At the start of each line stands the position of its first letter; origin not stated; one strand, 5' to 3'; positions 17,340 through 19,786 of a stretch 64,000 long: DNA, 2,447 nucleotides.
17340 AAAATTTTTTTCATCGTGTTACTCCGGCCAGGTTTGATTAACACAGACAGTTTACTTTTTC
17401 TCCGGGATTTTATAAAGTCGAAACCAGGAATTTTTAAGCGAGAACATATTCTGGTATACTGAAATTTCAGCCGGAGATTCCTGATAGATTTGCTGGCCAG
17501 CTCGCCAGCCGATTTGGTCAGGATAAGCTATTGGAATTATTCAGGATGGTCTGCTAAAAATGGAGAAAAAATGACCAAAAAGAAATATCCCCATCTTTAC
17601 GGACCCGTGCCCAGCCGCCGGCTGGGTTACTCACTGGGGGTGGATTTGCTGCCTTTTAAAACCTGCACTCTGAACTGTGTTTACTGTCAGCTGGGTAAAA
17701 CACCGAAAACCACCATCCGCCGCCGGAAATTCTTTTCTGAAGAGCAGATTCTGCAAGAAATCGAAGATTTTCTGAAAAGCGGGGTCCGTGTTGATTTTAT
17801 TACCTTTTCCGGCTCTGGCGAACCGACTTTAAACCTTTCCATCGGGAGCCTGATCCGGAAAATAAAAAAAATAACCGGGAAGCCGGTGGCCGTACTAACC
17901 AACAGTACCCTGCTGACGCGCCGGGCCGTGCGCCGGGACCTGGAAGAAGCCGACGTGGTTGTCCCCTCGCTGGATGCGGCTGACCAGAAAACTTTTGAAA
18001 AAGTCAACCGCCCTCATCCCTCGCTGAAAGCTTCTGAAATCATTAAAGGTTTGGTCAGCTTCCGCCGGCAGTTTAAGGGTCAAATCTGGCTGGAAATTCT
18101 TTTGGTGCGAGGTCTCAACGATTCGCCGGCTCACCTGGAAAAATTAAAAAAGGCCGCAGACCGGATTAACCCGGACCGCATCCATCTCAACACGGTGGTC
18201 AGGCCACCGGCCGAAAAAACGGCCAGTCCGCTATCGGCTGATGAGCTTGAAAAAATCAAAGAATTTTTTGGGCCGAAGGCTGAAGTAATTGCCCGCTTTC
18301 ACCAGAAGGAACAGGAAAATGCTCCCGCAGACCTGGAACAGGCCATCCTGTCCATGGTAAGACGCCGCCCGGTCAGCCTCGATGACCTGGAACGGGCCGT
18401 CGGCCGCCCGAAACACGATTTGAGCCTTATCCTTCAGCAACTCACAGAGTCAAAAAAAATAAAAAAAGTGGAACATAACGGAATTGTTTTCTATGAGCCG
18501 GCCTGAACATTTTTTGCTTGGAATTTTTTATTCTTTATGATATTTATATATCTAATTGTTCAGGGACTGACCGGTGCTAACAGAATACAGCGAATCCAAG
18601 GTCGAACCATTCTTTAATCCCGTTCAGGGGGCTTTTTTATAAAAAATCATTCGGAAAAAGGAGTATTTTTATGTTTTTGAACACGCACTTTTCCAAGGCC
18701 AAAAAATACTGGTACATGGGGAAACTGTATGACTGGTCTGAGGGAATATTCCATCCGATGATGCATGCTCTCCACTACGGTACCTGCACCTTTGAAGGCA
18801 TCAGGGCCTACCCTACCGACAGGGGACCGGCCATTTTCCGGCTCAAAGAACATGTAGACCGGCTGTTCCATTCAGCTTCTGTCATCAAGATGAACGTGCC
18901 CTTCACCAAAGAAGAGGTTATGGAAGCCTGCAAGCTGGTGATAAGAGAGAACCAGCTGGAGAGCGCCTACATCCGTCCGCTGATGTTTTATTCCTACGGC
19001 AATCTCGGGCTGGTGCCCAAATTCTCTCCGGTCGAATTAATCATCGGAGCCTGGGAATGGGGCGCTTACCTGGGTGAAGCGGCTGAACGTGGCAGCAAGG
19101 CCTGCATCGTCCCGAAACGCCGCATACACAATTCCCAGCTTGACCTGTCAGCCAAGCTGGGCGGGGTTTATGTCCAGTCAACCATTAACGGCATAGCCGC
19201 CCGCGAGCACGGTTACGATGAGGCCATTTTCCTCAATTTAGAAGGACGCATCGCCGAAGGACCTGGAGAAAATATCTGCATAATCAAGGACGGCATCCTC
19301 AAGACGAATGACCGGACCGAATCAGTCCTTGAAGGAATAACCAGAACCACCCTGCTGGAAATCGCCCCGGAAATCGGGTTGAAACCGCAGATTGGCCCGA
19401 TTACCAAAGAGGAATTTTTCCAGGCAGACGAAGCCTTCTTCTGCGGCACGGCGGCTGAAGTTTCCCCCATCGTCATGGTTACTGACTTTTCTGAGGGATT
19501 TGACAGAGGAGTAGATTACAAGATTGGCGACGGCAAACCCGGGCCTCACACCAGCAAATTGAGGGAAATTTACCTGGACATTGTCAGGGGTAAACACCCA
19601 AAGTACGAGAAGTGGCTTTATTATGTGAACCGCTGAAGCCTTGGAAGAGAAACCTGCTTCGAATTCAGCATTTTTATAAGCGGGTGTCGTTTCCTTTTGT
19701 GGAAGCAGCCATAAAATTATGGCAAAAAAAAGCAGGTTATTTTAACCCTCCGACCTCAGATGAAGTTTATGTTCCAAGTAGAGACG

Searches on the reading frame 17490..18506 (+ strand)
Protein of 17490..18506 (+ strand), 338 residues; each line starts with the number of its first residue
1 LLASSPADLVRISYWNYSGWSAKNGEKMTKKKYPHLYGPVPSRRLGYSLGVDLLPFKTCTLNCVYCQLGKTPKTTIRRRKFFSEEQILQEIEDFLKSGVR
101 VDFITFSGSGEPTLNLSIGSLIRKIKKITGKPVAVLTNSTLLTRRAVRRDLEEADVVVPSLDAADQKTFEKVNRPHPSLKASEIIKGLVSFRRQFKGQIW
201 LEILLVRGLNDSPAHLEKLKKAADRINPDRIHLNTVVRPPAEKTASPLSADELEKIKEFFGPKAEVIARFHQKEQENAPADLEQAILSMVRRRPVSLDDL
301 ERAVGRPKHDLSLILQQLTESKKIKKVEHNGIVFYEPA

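Call 65: search_protein_families(library=pfam, proteins=[window:17490-18506:+], max_evalue=0.0001)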
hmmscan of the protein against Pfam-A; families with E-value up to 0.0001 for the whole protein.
window:17490-18506:+ (338 aa): 1 family
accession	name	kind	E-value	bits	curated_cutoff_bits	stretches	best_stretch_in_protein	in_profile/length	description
PF04055.27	Radical_SAM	-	4.7e-20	72.9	29.5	1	55-213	3-158/166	Radical SAM superfamily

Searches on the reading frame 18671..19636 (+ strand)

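Call 65: search_protein_families(library=pfam, proteins=[window:18671-19636:+], max_evalue=0.0001)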
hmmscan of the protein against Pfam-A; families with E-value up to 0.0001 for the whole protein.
window:18671-19636:+ (321 aa): 1 family
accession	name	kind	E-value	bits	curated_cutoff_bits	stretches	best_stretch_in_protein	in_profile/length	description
PF01063.24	Aminotran_4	-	1.8e-42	146.1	28.5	1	41-268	3-221/223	Amino-transferase class IV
